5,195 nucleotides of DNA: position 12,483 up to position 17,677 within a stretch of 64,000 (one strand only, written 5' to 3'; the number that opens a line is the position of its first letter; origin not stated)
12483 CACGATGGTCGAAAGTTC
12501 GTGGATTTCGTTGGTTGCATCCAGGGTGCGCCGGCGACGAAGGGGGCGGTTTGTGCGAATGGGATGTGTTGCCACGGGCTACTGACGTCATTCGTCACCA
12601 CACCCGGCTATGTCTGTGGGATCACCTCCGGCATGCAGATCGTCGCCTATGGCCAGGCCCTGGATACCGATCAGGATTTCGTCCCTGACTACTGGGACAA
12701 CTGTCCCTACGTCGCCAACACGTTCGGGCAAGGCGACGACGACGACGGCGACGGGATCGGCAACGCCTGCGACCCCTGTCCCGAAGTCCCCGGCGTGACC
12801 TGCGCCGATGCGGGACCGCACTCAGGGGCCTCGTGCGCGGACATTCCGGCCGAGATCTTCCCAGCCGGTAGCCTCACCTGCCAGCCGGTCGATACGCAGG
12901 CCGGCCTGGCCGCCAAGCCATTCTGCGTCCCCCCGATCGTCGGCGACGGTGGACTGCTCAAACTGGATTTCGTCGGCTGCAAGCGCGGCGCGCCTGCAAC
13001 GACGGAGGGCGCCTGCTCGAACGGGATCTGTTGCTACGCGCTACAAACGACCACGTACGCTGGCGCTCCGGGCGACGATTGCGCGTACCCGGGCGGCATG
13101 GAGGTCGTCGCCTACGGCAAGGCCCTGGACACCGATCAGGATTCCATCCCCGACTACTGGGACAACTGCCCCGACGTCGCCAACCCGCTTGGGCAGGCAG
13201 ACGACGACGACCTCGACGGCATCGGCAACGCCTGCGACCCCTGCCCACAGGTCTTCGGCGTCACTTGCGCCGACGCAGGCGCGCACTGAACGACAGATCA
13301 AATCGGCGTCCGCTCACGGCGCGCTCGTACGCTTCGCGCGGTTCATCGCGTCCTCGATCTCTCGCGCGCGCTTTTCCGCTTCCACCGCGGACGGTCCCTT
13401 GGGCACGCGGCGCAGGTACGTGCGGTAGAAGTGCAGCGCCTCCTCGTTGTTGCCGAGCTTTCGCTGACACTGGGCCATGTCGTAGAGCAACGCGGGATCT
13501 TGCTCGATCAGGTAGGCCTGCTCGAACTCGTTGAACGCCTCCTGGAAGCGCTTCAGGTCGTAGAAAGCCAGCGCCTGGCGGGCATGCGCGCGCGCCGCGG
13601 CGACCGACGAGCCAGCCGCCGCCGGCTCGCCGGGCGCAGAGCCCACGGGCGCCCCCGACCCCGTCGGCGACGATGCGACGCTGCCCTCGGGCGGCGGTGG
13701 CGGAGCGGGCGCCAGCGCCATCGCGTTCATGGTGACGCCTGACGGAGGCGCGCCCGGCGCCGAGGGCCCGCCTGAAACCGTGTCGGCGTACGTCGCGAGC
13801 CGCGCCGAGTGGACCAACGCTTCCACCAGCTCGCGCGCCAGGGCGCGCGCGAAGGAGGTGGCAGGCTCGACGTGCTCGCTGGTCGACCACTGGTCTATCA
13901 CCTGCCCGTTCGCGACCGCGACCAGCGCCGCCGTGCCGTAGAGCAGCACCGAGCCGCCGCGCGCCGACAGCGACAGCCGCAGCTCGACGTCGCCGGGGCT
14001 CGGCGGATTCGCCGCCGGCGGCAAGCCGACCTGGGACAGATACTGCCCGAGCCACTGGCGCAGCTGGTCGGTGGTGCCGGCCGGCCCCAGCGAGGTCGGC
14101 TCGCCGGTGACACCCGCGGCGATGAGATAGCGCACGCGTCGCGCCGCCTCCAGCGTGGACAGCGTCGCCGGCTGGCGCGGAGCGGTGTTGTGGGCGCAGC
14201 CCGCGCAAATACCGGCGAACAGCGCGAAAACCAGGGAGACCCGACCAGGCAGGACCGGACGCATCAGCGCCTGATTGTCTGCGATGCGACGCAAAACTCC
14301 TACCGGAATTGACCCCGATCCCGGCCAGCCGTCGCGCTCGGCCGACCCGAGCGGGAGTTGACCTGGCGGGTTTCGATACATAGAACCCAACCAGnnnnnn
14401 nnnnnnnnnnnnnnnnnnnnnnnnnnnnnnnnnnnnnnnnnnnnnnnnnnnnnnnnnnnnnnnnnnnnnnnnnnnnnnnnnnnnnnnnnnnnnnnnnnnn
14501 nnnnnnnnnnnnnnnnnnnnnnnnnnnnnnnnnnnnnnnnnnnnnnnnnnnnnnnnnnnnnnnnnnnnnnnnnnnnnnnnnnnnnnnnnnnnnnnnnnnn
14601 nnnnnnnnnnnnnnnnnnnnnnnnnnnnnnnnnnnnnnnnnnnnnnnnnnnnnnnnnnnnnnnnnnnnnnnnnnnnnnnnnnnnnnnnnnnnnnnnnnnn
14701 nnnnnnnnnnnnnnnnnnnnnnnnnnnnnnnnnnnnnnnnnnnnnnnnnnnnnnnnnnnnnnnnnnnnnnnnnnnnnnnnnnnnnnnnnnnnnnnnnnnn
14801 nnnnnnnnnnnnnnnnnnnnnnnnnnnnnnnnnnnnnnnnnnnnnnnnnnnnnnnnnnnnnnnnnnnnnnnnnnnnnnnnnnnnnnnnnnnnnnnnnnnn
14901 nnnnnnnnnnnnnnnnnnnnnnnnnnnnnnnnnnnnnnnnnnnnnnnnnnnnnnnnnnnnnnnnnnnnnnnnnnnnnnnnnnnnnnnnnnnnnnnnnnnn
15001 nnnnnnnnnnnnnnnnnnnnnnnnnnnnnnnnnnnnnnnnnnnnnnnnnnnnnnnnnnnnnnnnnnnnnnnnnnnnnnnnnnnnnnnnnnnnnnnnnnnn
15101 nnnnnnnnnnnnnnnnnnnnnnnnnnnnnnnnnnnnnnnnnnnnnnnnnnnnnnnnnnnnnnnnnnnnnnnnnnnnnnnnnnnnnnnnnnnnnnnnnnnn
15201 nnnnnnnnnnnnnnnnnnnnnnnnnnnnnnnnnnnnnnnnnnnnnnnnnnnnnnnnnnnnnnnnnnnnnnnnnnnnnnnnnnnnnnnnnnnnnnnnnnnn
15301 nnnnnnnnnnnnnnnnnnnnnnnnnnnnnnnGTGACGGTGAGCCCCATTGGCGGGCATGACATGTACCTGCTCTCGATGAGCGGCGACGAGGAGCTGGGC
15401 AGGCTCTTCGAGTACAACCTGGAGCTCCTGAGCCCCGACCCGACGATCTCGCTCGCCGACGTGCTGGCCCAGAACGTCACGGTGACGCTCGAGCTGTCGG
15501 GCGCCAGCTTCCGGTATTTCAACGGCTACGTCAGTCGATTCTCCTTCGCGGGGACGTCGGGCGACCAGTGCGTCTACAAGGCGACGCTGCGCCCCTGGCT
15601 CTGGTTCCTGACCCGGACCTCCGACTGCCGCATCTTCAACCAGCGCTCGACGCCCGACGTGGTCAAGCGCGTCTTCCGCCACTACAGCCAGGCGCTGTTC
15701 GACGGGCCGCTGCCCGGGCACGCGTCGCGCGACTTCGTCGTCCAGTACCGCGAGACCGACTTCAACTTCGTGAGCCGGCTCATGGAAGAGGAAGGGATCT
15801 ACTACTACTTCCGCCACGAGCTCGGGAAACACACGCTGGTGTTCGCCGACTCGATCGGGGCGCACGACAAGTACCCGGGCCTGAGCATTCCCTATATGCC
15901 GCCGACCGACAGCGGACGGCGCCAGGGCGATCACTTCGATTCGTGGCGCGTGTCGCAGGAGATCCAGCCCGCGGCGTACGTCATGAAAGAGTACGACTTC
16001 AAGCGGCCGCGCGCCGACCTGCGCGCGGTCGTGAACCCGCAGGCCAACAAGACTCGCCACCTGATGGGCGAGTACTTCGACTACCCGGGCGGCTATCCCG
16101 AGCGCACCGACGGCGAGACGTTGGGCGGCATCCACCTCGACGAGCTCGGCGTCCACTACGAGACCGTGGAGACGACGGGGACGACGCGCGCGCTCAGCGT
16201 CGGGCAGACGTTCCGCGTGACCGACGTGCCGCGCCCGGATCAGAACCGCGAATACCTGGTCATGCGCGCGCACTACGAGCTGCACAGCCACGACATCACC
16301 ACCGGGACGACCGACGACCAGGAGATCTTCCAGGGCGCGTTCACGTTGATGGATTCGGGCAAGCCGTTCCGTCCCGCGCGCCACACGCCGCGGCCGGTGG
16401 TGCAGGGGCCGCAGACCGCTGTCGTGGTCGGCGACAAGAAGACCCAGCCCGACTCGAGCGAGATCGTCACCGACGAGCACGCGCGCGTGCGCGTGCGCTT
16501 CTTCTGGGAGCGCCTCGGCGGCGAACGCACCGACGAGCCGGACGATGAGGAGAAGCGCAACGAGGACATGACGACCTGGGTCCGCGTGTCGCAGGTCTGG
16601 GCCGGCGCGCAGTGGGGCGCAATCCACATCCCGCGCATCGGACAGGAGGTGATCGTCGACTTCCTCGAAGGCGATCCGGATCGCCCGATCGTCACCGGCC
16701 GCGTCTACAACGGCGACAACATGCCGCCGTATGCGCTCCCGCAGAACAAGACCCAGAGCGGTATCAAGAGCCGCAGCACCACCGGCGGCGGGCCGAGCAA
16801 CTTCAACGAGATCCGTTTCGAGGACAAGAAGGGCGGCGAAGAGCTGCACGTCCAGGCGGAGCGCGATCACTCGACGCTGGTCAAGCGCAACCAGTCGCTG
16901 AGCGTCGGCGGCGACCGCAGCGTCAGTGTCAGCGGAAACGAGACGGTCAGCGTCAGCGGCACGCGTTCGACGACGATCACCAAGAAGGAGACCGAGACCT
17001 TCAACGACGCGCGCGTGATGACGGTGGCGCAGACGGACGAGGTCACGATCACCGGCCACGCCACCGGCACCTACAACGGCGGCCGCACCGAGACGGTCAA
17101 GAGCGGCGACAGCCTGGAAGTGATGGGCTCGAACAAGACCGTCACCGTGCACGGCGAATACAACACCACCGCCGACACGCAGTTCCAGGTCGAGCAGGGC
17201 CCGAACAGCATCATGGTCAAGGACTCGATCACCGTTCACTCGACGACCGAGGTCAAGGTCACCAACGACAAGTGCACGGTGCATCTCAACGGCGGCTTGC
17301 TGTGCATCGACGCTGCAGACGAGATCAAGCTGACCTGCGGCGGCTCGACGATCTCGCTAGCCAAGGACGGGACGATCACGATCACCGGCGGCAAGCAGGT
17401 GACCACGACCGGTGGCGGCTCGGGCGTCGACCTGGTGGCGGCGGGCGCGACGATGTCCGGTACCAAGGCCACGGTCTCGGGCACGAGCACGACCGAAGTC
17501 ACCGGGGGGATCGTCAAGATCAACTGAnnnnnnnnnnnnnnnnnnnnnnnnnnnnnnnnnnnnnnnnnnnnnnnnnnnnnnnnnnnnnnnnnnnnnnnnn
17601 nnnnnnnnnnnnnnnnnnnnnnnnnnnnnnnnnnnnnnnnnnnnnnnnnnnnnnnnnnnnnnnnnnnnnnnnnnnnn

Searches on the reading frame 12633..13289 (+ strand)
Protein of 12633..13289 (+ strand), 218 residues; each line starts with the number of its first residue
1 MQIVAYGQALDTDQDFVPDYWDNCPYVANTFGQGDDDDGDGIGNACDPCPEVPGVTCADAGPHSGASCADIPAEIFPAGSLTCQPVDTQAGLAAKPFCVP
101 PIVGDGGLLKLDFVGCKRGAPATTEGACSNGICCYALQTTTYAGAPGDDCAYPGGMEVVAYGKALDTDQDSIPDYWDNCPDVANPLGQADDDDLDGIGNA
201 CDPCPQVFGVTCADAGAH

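Call 27: search_protein_families(library=pfam, proteins=[window:12633-13289:+], max_evalue=0.001)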
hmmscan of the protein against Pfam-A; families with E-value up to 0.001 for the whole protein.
window:12633-13289:+ (218 aa): 1 family
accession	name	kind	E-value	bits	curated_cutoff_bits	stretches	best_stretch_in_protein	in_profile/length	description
PF02412.23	TSP_3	-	1.8e-16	59.9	25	2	11-30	15-34/36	Thrombospondin type 3 repeat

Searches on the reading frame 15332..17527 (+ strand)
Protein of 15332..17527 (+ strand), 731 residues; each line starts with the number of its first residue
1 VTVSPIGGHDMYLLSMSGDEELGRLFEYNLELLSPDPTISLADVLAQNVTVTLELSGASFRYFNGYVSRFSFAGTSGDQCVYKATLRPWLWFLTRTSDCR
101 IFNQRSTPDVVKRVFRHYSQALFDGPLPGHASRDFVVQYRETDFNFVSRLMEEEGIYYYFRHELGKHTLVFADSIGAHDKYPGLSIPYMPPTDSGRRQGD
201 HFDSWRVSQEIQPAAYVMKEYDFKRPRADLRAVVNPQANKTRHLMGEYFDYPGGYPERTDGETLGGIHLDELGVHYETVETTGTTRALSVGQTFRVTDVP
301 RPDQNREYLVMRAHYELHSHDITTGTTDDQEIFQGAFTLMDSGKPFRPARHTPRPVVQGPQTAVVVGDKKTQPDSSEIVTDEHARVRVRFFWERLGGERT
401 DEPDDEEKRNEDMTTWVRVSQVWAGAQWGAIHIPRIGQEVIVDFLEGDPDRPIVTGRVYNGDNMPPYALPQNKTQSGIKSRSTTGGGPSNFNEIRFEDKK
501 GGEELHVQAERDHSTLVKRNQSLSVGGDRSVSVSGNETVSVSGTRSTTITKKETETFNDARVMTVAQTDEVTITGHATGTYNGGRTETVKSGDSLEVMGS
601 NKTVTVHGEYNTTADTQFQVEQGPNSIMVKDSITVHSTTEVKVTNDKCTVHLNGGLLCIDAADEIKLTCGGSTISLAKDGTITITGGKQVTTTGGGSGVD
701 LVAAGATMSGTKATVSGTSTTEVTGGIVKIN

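Call 28: search_protein_families(library=pfam, proteins=[window:15332-17527:+], max_evalue=0.001)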
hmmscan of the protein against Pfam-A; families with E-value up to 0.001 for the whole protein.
window:15332-17527:+ (731 aa): 5 families
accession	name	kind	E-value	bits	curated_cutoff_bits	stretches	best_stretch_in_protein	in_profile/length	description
PF05954.17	Phage_GPD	-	5.4e-90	302.1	30.1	1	20-318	2-302/305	Phage tail baseplate hub (GPD)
PF22178.3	Gp5_trimer_C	-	3.5e-26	92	30.9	1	476-583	1-106/112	Bacteriophage T4 gp5 C-terminal trimerisation domain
PF04717.18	Phage_base_V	-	2.8e-12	47.3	23.8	1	411-459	27-75/75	Type VI secretion system/phage-baseplate injector OB domain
PF20093.5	DUF6484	-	6.2e-05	24.1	27.6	1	432-458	35-61/61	Domain of unknown function (DUF6484)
PF06715.18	Gp5_C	-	0.00019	21.7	20.4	1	520-542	2-24/24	Gp5 C-terminal repeat (3 copies)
